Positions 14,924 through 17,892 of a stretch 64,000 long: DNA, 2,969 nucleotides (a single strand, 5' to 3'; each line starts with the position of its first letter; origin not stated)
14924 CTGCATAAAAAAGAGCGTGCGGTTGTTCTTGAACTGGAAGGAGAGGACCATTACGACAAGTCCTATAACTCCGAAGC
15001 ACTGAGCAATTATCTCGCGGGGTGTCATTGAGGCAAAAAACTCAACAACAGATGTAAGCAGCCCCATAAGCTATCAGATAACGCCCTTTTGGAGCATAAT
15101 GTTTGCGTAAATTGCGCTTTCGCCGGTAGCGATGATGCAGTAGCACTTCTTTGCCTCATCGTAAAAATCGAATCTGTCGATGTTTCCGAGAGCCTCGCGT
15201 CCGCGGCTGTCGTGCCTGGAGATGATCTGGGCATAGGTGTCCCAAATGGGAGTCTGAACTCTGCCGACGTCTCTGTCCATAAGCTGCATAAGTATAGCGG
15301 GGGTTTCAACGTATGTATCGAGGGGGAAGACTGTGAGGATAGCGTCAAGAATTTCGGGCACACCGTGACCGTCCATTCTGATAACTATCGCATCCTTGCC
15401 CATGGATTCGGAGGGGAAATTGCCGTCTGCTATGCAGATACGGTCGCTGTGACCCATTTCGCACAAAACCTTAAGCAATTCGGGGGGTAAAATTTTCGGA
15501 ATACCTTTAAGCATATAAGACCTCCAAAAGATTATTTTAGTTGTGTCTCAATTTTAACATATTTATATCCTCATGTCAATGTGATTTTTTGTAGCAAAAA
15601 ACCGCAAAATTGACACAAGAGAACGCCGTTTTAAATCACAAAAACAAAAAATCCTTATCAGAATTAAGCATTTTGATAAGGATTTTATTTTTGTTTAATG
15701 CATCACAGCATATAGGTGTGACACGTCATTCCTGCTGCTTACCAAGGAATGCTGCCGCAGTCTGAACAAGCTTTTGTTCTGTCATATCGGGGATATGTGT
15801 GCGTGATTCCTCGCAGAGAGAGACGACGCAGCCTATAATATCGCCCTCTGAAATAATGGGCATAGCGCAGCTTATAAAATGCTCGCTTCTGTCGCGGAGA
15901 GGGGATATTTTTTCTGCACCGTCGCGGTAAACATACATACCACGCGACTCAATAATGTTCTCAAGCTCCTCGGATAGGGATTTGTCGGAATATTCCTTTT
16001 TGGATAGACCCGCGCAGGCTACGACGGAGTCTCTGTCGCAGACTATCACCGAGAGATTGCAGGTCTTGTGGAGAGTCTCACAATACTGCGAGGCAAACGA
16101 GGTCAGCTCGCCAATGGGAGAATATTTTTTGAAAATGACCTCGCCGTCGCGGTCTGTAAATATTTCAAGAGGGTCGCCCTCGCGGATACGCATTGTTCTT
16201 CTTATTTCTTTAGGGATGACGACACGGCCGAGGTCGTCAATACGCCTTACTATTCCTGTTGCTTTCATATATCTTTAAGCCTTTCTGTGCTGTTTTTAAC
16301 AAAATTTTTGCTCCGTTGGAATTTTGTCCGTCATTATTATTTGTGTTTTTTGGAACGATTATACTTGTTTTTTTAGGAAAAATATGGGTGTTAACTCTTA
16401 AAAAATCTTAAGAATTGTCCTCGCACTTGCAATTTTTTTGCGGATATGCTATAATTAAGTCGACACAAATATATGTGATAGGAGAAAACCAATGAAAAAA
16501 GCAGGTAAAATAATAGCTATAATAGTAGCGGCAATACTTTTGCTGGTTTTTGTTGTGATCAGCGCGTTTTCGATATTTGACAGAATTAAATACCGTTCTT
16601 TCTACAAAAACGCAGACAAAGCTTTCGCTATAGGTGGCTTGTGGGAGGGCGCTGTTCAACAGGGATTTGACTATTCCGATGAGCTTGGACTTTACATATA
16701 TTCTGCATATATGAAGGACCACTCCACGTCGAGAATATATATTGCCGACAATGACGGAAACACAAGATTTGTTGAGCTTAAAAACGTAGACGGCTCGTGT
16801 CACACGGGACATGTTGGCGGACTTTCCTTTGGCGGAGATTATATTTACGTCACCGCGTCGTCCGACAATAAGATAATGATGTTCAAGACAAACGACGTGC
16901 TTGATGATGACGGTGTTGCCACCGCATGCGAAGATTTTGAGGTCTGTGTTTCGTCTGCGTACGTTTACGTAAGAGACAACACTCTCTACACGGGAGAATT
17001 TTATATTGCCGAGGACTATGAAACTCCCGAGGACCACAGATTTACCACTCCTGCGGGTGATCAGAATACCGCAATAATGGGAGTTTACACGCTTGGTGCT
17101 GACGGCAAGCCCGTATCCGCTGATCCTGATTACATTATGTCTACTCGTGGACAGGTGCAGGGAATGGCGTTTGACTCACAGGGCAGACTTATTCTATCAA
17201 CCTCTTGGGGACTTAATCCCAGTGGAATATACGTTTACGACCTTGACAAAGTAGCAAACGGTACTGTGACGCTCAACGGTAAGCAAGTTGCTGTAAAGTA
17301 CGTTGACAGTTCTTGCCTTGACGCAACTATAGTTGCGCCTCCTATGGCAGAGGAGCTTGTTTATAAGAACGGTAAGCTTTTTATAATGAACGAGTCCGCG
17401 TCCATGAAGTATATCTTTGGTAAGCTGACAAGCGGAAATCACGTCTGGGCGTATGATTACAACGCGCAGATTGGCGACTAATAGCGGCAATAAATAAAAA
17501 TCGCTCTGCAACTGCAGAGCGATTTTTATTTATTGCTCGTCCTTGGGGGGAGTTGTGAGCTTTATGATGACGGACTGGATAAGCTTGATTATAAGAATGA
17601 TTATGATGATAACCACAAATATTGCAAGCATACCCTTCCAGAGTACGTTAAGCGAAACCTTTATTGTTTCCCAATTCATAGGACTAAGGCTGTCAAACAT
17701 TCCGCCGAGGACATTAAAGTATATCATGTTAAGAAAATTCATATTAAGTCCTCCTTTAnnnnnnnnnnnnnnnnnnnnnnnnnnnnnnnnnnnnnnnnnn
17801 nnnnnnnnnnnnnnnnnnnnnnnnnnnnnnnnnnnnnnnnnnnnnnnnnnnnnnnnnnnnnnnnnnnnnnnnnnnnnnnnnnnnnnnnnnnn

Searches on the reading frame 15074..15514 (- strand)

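Call 5: search_protein_families(library=pfam, proteins=[window:15074-15514:-])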
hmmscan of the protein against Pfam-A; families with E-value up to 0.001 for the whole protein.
window:15074-15514:- (146 aa): 1 family
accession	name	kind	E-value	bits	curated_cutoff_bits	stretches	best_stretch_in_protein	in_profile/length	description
PF05025.18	RbsD_FucU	-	8.6e-43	146.5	25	1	3-146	1-138/138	RbsD / FucU transport protein family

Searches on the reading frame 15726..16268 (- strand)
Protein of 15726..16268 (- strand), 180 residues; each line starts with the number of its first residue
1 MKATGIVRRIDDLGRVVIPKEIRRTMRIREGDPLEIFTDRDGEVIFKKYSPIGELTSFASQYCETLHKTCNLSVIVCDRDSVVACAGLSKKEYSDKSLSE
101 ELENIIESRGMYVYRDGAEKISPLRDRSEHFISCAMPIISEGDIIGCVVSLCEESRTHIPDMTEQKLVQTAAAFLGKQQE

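Call 5: search_protein_families(library=pfam, proteins=[window:15726-16268:-])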
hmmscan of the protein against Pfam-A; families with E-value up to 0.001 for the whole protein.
window:15726-16268:- (180 aa): 2 families
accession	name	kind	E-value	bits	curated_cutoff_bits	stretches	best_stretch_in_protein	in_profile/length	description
PF15714.11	SpoVT_C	-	4.8e-39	133.8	27.5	1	54-180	1-128/128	Stage V sporulation protein T C-terminal, transcription factor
PF04014.23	MazE_antitoxin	-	8.6e-12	45.3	24.7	1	7-50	1-44/48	Antidote-toxin recognition MazE, bacterial antitoxin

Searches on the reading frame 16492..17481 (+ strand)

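Call 5: search_protein_families(library=pfam, proteins=[window:16492-17481:+])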
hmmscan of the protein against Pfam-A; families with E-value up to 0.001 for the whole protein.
window:16492-17481:+ (329 aa): 0 families

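Call 79: search_protein_families(library=pfam, proteins=[window:16492-17481:+], max_evalue=0.01)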
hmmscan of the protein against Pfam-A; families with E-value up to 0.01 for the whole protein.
window:16492-17481:+ (329 aa): 1 family
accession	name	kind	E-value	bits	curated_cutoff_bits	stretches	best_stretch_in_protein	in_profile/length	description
PF00400.38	WD40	-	0.0016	19.4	27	0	103-131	9-38/39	WD domain, G-beta repeat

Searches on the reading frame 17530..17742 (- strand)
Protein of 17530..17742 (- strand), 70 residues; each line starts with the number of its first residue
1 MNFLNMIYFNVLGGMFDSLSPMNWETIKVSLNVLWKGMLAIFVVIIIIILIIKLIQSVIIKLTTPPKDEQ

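Call 5: search_protein_families(library=pfam, proteins=[window:17530-17742:-])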
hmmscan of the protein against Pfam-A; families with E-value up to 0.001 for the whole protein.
window:17530-17742:- (70 aa): 1 family
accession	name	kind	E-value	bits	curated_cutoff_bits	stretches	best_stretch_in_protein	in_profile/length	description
PF04277.18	OAD_gamma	-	7.6e-05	23.7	27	1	30-68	3-41/76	Oxaloacetate decarboxylase, gamma chain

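Call 79: search_protein_families(library=pfam, proteins=[window:17530-17742:-], max_evalue=0.01)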
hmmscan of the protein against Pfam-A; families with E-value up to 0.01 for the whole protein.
window:17530-17742:- (70 aa): 1 family
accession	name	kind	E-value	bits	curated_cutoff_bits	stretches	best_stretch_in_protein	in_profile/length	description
PF04277.18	OAD_gamma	-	7.6e-05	23.7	27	1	30-68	3-41/76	Oxaloacetate decarboxylase, gamma chain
